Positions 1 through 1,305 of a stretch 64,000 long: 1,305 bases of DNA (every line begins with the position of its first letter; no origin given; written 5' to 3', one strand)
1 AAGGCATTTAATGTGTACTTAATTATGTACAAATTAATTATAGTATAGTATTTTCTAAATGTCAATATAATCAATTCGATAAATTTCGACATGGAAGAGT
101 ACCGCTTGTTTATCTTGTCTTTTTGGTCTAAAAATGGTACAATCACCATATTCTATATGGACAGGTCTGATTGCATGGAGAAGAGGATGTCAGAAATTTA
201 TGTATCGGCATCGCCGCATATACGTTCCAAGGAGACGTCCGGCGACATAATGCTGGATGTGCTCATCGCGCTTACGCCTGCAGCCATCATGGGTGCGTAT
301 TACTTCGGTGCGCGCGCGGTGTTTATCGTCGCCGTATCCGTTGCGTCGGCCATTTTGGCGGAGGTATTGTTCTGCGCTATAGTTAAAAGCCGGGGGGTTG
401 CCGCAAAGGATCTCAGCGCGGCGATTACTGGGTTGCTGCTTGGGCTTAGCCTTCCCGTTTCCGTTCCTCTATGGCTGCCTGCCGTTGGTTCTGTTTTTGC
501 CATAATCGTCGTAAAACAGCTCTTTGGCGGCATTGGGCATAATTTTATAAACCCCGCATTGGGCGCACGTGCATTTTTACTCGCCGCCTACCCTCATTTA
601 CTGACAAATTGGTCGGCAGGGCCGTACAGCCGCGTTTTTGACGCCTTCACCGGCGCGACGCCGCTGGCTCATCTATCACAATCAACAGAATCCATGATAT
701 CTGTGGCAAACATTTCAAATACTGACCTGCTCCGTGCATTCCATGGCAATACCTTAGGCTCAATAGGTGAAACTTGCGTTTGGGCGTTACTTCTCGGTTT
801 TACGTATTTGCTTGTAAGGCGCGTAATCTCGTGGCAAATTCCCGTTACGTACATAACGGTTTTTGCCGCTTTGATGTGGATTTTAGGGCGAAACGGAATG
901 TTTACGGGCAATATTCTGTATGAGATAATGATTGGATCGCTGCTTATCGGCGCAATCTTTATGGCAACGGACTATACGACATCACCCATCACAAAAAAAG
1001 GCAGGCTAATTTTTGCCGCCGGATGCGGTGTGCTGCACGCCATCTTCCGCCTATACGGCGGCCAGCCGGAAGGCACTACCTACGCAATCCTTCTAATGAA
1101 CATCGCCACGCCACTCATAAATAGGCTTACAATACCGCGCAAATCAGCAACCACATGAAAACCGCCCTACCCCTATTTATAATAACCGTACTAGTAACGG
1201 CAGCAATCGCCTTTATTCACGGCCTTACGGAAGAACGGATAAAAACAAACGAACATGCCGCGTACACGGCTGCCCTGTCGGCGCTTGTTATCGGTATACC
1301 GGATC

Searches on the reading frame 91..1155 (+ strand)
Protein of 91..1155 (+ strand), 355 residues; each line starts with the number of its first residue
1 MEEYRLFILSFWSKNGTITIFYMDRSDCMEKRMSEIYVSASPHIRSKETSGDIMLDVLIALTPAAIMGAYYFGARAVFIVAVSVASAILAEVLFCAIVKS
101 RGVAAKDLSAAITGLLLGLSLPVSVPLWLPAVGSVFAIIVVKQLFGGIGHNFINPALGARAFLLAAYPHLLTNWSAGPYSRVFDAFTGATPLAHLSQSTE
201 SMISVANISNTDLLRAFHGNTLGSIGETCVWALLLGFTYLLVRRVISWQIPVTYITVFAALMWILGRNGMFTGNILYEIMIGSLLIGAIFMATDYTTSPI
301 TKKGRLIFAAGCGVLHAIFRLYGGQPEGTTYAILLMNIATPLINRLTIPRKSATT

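Call 77: search_protein_families(library=padloc, alignment_id=A6, max_evalue=1e-12)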
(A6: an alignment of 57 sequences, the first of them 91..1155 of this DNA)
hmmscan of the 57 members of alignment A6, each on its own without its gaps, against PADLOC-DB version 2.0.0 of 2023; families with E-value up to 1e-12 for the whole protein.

A. member 1, window:91-1155:+ (355 aa): 0 families

B. families by the number of members that match (of 57 scanned): 25 families
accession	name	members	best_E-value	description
PDLC02861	DpdF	1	1.2e-195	DpdF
PDLC02864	DpdF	1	9.8e-179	DpdF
PDLC02870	DpdF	1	1.2e-137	DpdF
PDLC03928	PsyrT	1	2.2e-106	-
PDLC02759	SspA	1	7.7e-102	SspA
PDLC02657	DndA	1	9.4e-98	DndA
PDLC02865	DpdF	1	4.8e-88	DpdF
PDLC05025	PDC-S47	1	2.9e-72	-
PDLC02859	DpdF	1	1.6e-61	DpdF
PDLC02868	DpdF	1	1.1e-53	DpdF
PDLC02863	DpdF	1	1.1e-52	DpdF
PDLC05026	PDC-S47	1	1.9e-47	-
PDLC01089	C3a193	1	5.4e-47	poss. alt. Cas3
PDLC02855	DpdF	1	2.2e-46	DpdF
PDLC02872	DpdF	1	2.2e-40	DpdF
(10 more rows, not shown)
